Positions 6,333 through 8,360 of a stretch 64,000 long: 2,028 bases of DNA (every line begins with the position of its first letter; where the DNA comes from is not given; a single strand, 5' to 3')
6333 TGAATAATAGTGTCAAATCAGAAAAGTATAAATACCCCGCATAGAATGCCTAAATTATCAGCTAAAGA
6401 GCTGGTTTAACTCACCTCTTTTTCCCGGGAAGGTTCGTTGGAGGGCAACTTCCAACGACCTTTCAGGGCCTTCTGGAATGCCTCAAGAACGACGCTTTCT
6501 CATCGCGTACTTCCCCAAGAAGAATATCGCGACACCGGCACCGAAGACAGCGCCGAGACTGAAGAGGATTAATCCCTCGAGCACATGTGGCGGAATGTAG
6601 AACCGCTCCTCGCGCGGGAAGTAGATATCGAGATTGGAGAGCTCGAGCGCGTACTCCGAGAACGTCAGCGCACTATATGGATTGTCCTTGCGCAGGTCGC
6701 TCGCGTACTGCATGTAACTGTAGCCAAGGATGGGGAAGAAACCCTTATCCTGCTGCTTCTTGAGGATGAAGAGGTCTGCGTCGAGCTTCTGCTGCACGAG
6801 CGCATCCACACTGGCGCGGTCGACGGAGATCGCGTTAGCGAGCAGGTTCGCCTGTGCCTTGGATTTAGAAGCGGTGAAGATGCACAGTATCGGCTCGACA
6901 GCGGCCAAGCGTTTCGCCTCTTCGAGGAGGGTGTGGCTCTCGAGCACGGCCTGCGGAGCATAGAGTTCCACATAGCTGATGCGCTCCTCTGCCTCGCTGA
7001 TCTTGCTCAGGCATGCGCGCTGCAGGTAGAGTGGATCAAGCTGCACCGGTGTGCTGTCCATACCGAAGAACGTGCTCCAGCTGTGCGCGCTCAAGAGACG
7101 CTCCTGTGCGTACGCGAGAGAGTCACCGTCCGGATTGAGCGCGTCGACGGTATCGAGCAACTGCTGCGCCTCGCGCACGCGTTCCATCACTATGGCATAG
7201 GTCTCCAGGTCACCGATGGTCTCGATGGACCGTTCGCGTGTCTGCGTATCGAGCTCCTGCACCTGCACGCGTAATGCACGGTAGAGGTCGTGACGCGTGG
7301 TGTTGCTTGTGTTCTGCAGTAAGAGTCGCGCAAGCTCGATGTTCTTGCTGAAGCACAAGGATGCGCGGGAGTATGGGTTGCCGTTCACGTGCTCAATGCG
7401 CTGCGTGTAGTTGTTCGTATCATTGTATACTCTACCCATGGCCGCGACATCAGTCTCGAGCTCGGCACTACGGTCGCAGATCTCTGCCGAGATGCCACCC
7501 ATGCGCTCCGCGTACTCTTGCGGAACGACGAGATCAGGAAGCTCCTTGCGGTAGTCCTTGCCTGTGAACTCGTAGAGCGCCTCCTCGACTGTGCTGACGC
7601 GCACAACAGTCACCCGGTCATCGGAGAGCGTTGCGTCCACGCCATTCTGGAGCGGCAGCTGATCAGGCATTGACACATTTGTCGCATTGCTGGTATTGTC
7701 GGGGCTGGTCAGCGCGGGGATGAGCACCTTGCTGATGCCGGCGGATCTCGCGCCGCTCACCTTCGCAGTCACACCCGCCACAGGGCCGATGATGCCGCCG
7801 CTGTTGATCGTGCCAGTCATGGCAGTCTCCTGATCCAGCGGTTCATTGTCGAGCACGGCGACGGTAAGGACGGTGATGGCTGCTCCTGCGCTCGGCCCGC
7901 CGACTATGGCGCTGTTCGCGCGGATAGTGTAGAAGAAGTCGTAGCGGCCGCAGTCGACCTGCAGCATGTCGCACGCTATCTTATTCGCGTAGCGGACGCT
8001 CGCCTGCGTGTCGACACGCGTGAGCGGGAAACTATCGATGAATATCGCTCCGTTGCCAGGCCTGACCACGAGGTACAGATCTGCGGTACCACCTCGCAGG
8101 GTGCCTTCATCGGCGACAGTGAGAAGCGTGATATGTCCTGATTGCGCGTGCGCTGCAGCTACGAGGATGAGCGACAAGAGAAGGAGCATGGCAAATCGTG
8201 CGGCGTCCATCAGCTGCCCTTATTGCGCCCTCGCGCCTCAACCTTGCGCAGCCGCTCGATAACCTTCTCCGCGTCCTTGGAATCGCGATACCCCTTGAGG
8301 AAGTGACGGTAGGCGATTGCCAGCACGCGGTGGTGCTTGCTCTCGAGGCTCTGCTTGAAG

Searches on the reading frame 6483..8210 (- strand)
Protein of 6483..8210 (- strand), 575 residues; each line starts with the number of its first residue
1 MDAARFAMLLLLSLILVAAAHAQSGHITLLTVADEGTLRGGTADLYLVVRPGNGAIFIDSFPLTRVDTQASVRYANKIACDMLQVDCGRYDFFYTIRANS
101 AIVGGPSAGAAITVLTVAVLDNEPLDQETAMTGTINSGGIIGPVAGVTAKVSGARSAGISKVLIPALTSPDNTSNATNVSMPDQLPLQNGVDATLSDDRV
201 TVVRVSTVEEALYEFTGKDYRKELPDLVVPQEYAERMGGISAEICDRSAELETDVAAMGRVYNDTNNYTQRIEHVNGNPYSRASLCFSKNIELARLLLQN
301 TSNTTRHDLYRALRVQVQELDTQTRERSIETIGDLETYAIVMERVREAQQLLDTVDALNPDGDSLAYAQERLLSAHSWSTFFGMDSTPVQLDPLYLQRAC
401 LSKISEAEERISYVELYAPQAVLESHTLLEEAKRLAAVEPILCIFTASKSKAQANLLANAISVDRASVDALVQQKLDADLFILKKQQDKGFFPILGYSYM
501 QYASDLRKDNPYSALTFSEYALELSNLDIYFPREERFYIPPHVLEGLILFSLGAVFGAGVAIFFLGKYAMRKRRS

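Call 60: search_protein_families(library=pfam, proteins=[window:6483-8210:-], max_evalue=0.00001)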
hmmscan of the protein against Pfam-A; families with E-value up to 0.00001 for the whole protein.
window:6483-8210:- (575 aa): 1 family
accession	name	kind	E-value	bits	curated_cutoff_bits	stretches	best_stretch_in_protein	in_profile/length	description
PF05362.19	Lon_C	-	1.6e-10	41.3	21.1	1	104-170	108-174/205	Lon protease (S16) C-terminal proteolytic domain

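Call 109: search_protein_families(library=ncbifam, proteins=[window:6483-8210:-], max_evalue=0.00001)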
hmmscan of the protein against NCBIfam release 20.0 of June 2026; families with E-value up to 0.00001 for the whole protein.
window:6483-8210:- (575 aa): 6 families
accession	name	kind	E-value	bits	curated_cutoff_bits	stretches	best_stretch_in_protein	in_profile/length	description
TIGR02902.1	spore_lonB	equivalog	3.4e-15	55.7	723.3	1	68-175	405-511/531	ATP-dependent protease LonB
TIGR02903.1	spore_lon_C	equivalog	5.2e-14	51.7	678.8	1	70-171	491-591/615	Lon family ATP-dependent protease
TIGR00764.1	lon_rel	equivalog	2.5e-11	42.9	516.6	1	75-171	470-566/608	ATP-dependent protease LonB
TIGR00763.1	lon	equivalog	1.5e-08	33.7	608.05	1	105-171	701-767/795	endopeptidase La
NF008053.0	PRK10787.1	equivalog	1.3e-07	30.1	891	1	103-179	675-751/784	endopeptidase La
NF041438.1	SepM_fam_S16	equivalog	2.1e-06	27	200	1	97-212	220-335/340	SepM family pheromone-processing serine protease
